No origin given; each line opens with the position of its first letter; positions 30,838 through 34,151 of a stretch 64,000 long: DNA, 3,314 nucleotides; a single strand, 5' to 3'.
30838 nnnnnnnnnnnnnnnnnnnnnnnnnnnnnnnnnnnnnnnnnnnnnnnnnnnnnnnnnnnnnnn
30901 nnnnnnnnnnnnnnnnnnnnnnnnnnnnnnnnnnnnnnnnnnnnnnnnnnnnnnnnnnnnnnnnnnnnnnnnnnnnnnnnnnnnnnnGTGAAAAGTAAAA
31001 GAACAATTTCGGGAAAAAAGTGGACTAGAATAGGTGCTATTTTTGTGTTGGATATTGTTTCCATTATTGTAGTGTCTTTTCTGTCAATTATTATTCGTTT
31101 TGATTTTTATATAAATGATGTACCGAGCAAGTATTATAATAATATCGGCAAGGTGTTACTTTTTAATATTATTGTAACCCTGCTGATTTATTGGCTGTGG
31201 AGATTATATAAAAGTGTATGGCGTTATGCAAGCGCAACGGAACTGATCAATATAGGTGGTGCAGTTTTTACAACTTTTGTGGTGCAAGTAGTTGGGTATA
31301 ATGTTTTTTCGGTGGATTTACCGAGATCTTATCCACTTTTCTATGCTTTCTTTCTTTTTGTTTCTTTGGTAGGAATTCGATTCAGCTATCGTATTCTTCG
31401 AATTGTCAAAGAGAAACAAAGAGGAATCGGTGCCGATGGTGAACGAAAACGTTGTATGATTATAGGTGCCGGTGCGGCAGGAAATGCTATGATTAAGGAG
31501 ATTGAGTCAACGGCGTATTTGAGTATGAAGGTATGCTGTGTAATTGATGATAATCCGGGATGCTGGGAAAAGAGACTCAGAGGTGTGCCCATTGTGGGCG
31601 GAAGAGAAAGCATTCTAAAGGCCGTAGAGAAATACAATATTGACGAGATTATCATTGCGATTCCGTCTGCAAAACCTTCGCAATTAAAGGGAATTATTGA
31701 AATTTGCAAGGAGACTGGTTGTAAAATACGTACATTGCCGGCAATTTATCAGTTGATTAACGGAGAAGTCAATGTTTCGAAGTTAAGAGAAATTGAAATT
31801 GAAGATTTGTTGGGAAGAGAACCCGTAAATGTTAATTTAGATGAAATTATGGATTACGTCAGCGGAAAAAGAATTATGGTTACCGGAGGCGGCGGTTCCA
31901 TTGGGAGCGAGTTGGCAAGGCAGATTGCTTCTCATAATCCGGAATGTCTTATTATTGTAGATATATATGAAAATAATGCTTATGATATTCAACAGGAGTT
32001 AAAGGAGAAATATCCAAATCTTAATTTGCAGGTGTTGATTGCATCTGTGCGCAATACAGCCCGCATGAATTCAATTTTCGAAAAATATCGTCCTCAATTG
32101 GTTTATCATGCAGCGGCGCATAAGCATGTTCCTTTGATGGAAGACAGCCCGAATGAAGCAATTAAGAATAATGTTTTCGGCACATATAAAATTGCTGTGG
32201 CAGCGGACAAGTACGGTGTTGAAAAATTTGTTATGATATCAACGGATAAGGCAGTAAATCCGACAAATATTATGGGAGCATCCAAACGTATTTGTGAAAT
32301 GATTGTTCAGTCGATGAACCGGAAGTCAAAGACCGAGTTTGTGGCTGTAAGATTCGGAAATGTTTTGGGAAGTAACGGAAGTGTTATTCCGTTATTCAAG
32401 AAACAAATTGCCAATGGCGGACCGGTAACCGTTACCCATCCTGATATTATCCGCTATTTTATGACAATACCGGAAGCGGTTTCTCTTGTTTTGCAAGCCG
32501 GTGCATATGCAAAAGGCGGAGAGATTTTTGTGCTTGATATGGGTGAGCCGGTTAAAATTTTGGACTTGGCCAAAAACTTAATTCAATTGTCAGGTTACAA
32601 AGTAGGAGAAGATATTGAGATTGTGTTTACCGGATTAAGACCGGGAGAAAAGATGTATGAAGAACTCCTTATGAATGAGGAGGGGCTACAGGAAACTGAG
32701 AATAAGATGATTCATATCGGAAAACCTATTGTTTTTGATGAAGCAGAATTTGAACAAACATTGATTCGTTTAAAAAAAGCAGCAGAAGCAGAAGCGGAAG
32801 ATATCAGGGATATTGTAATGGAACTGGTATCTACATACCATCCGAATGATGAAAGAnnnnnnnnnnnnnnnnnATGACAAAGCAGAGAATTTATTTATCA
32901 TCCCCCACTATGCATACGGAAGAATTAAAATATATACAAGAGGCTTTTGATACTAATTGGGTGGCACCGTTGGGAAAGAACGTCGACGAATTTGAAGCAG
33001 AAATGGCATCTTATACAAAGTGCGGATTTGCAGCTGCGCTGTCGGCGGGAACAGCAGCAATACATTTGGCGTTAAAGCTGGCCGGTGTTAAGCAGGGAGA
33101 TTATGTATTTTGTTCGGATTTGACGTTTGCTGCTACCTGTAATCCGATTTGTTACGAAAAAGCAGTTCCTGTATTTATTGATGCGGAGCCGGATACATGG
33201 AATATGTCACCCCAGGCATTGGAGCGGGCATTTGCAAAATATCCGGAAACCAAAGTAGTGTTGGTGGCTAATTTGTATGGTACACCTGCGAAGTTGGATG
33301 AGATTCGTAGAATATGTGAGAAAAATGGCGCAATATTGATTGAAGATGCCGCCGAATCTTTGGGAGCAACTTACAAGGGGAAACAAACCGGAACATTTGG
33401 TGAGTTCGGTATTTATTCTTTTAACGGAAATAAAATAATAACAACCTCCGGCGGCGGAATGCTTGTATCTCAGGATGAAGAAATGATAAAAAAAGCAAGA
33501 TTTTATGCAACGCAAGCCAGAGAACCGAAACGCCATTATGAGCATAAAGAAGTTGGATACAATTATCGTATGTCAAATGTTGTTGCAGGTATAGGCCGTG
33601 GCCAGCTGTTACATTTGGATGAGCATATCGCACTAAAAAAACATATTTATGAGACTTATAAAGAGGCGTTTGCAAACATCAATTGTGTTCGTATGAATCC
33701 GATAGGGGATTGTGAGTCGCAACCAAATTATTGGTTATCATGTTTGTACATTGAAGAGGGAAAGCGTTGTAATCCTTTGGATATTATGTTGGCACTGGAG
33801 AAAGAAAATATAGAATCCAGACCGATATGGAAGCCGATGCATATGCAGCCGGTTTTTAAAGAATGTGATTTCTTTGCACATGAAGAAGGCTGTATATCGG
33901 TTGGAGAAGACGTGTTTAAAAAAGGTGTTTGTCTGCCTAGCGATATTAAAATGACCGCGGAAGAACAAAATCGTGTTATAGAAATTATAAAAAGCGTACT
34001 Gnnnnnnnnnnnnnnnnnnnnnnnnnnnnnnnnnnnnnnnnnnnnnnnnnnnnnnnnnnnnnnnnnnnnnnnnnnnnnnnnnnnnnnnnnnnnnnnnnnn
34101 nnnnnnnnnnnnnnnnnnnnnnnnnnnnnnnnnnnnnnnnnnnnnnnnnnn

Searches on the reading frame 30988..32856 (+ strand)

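Call 9: search_protein_families(library=pfam, proteins=[window:30988-32856:+], max_evalue=0.001)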
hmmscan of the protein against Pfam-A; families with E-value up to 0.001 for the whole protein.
window:30988-32856:+ (623 aa): 11 families
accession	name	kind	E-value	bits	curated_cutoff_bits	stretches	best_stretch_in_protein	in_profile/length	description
PF02719.21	Polysacc_synt_2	-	6.3e-125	416.6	20.2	1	296-577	1-290/293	Polysaccharide biosynthesis protein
PF01370.27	Epimerase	-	1.7e-25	90.2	20.9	1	296-507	1-227/240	NAD dependent epimerase/dehydratase family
PF16363.11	GDP_Man_Dehyd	-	1.4e-18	67.9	27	1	297-421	1-131/332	GDP-mannose 4,6 dehydratase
PF13727.12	CoA_binding_3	-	9.1e-17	62.1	25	1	78-251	9-175/175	CoA-binding domain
PF04321.23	RmlD_sub_bind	-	9.5e-16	58.1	27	1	295-465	2-157/287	RmlD substrate binding domain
PF01073.25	3Beta_HSD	-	7.5e-09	35.4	22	1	297-448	1-150/280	3-beta hydroxysteroid dehydrogenase/isomerase family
PF07992.20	Pyr_redox_2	-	2.8e-05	24.1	26.1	0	211-324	93-172/291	Pyridine nucleotide-disulphide oxidoreductase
PF07993.18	NAD_binding_4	-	7.2e-05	22.5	20.1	0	370-425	90-142/258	Male sterility protein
PF02254.24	TrkA_N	-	0.00011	22.9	23.8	0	157-246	2-89/116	TrkA-N domain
PF00106.31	adh_short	-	0.00014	21.8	26.6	1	294-403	1-116/195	short chain dehydrogenase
PF08659.16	KR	-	0.00041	20.8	22.6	1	297-418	4-135/180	KR domain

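Call 75: search_protein_families(library=ncbifam, proteins=[window:30988-32856:+], max_evalue=0.00001)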
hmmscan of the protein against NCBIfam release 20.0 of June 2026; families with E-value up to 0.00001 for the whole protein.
window:30988-32856:+ (623 aa): 23 families
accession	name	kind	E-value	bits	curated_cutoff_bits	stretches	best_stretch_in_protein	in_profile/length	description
TIGR03589.1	PseB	equivalog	4.1e-55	187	407.75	1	292-582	3-283/324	UDP-N-acetylglucosamine 4,6-dehydratase (inverting)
TIGR04130.1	FnlA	equivalog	1.4e-47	162.3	730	1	293-568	4-272/337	UDP-N-acetylglucosamine 4,6-dehydratase/5-epimerase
TIGR03025.1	EPS_sugtrans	subfamily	4.7e-24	85.4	295.55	1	21-271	2-242/445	exopolysaccharide biosynthesis polyprenyl glycosylphosphotransferase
TIGR03023.1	WcaJ_sugtrans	equivalog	1.4e-22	80.7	410.75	1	21-274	2-250/453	undecaprenyl-phosphate glucose phosphotransferase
TIGR01179.1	galE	equivalog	1.4e-18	66.8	262.3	1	295-463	1-180/332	UDP-glucose 4-epimerase GalE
TIGR01181.1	dTDP_gluc_dehyt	equivalog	3.9e-16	59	365.1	1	295-554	1-277/321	dTDP-glucose 4,6-dehydratase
TIGR04180.1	EDH_00030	hypoth_equivalog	9.5e-13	47.9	475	1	296-422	1-124/297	NAD-dependent 4,6-dehydratase LegB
TIGR01214.1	rmlD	equivalog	1.7e-12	47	224.05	1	295-464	1-155/285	dTDP-4-dehydrorhamnose reductase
NF007518.0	PRK10124.1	equivalog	4e-12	45.6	684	1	18-256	17-243/464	undecaprenyl-phosphate glucose phosphotransferase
NF007582.0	PRK10217.1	equivalog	6.8e-12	45.1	698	1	294-409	2-115/355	dTDP-glucose 4,6-dehydratase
NF007490.0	PRK10084.1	subfamily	1e-11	44.4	649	1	295-410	2-115/361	dTDP-glucose 4,6-dehydratase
TIGR02622.1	CDP_4_6_dhtase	equivalog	5.1e-11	42.3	278.45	1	292-461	3-193/352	CDP-glucose 4,6-dehydratase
TIGR03022.1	WbaP_sugtrans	subfamily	5.4e-11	42.4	403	1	19-268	2-240/456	undecaprenyl-phosphate galactose phosphotransferase WbaP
TIGR02197.1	heptose_epim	equivalog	2.2e-10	40.2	274.6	1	296-463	1-174/316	ADP-glyceromanno-heptose 6-epimerase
NF007956.0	PRK10675.1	subfamily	7.8e-09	35.1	394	1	295-419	2-124/338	UDP-glucose 4-epimerase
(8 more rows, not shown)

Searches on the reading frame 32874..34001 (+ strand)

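Call 9: search_protein_families(library=pfam, proteins=[window:32874-34001:+], max_evalue=0.001)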
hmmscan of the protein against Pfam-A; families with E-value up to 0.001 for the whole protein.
window:32874-34001:+ (376 aa): 4 families
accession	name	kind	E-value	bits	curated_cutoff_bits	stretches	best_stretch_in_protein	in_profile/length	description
PF01041.23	DegT_DnrJ_EryC1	-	1.9e-94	317.3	19.8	1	13-372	3-359/360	DegT/DnrJ/EryC1/StrS aminotransferase family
PF00155.27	Aminotran_1_2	-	4.1e-07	30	19.7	1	38-160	45-187/361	Aminotransferase class I and II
PF00266.25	Aminotran_5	-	7.1e-06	25.7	21.5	1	57-314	68-334/371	Aminotransferase class-V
PF01212.27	Beta_elim_lyase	-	0.00033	20.5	27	1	36-211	33-215/288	Beta-eliminating lyase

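Call 75: search_protein_families(library=ncbifam, proteins=[window:32874-34001:+], max_evalue=0.00001)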
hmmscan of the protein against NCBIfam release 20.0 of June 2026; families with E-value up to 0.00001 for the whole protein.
window:32874-34001:+ (376 aa): 8 families
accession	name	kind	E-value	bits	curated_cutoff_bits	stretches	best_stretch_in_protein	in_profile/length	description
TIGR04181.1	NHT_00031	hypoth_equivalog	2.1e-111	372.3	420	1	6-356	1-358/359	LegC family aminotransferase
TIGR03588.1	PseC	equivalog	9.3e-68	228.8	423.5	1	12-376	8-380/380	UDP-4-amino-4,6-dideoxy-N-acetyl-beta-L-altrosamine transaminase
NF008687.0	PRK11706.1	equivalog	6.3e-46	156.8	375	1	6-375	2-373/375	dTDP-4-amino-4,6-dideoxygalactose transaminase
NF011936.0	PRK15407.1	equivalog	5.3e-45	153.9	423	2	3-206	34-242/440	lipopolysaccharide biosynthesis protein RfbH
NF008658.2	PRK11658.1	equivalog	1.9e-44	151.9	631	1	6-375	5-376/379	UDP-4-amino-4-deoxy-L-arabinose aminotransferase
TIGR04427.1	PLP_DesI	equivalog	7.2e-42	143.9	650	1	18-373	35-380/390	dTDP-4-dehydro-6-deoxyglucose aminotransferase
TIGR02379.1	ECA_wecE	subfamily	5.9e-34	117.4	434.85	1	7-375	3-374/376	dTDP-4-amino-4,6-dideoxy-D-glucose transaminase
TIGR01977.1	am_tr_V_EF2568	hypoth_equivalog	9.3e-06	24.9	377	0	60-166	72-181/376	cysteine desulfurase family protein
